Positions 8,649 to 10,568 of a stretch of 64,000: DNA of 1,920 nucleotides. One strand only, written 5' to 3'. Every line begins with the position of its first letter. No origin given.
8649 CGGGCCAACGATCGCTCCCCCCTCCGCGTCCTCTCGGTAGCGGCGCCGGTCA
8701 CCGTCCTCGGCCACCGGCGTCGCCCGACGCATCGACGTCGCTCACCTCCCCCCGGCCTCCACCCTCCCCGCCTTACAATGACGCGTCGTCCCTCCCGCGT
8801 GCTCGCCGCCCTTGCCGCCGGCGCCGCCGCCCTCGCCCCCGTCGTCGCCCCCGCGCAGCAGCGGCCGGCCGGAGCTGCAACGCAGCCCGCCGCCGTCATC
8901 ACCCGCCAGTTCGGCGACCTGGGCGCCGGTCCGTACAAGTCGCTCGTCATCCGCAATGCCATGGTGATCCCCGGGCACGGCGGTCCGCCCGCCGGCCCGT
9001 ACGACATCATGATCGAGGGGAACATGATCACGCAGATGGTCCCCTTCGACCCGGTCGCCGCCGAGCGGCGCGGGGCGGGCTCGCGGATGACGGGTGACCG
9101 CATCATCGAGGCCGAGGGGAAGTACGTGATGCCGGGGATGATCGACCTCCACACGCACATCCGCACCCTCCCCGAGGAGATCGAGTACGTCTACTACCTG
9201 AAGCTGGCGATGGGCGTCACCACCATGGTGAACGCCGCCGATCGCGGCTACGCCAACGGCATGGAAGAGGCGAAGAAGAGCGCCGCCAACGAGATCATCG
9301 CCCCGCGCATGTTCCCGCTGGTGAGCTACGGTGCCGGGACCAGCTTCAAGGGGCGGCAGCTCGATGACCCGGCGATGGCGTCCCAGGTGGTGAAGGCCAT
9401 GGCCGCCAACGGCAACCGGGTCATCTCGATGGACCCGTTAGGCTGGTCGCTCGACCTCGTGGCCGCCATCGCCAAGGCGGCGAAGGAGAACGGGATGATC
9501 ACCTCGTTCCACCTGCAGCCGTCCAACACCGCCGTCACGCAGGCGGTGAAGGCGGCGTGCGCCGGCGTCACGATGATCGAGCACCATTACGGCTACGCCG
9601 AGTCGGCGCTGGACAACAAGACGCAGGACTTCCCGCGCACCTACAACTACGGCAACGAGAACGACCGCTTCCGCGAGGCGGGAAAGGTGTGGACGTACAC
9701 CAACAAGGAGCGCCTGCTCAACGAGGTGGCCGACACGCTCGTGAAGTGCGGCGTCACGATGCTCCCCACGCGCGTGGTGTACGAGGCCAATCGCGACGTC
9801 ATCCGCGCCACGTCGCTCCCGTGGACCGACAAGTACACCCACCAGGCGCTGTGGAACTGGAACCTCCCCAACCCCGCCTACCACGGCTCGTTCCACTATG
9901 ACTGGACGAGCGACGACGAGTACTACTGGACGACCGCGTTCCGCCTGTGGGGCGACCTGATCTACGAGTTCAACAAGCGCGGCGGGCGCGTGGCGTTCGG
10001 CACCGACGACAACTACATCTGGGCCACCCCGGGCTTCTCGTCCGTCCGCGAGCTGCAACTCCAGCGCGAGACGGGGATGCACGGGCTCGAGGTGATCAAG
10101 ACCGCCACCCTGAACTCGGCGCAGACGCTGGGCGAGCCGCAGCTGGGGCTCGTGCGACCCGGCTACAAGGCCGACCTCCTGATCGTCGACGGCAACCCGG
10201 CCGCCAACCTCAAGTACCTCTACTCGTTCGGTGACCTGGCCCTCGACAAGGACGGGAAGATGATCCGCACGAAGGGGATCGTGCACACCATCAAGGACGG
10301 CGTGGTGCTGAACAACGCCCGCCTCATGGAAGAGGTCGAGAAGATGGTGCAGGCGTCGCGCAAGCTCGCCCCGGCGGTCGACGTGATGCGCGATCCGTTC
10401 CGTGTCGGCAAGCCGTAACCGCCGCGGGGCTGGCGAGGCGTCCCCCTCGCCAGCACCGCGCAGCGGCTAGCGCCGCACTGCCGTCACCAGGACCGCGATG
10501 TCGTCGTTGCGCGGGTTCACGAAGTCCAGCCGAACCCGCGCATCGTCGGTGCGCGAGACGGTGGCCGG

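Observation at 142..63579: Asymmetric 8-mer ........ occurs 20 times and carries almost every TTA codon in the window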

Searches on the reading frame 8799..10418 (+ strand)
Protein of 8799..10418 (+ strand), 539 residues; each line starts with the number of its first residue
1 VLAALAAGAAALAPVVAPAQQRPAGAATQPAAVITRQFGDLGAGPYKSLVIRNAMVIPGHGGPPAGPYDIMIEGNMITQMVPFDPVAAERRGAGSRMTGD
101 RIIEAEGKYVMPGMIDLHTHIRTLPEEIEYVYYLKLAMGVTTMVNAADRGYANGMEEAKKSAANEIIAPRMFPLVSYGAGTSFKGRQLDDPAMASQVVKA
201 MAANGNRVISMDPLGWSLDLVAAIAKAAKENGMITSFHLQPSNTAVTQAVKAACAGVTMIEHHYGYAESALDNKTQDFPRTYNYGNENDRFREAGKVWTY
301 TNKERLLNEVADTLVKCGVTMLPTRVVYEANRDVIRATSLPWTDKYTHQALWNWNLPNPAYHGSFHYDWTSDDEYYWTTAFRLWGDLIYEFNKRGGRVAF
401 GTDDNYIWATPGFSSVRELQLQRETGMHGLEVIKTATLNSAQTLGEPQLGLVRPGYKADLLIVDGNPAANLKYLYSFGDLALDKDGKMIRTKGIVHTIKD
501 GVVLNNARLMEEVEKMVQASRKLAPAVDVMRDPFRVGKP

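Call 9: search_protein_families(library=pfam, proteins=[window:8799-10418:+])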
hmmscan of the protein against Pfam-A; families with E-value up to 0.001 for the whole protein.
window:8799-10418:+ (539 aa): 2 families
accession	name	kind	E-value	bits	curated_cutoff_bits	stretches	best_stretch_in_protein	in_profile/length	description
PF01979.26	Amidohydro_1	-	1.1e-18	68.1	25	2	393-482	240-323/345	Amidohydrolase family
PF07969.17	Amidohydro_3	-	4.5e-15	56.5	29.7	2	394-503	365-470/472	Amidohydrolase family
